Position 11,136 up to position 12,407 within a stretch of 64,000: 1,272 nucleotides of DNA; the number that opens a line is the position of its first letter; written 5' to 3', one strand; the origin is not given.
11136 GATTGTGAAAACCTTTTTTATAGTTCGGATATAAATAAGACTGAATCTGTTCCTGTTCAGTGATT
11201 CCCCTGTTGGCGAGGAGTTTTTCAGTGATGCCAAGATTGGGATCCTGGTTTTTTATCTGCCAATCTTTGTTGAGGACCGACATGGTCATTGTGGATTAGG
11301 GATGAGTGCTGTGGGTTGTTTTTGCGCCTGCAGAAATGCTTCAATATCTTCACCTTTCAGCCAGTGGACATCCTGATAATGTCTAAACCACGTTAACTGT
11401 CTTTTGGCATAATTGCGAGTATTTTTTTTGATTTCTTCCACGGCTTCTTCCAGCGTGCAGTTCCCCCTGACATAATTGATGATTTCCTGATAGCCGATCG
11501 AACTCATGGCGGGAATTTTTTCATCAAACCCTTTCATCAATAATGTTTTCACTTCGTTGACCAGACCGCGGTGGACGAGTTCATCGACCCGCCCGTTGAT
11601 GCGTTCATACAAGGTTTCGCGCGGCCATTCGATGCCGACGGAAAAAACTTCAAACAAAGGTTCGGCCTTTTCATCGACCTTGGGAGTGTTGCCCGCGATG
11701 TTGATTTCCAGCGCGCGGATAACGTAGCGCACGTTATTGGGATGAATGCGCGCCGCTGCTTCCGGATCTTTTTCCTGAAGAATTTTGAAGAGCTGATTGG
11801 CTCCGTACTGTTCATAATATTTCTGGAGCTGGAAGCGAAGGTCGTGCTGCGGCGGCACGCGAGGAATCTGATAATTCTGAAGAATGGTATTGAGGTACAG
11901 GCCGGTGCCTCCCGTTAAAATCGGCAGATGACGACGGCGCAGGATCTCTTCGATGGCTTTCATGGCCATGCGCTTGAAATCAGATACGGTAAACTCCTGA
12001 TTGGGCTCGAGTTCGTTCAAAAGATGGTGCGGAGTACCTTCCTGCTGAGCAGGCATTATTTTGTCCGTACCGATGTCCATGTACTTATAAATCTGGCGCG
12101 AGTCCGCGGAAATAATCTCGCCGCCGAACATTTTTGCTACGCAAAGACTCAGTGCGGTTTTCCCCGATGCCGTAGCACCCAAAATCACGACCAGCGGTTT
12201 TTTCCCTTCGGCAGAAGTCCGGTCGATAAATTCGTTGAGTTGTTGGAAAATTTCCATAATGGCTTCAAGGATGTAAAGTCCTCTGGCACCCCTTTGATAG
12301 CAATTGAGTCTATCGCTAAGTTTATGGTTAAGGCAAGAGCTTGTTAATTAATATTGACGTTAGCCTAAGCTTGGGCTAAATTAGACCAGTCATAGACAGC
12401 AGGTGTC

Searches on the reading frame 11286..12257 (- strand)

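Call 23: search_protein_families(library=pfam, proteins=[window:11286-12257:-], max_evalue=0.0001)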
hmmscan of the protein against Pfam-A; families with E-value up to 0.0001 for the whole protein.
window:11286-12257:- (323 aa): 2 families
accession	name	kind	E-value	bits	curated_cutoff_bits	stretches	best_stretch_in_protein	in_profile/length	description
PF01715.23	IPPT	-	2.2e-80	270.3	23.6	1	55-293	1-242/243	IPP transferase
PF01745.22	IPT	-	6.2e-07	29.5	20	1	23-107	4-89/233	Isopentenyl transferase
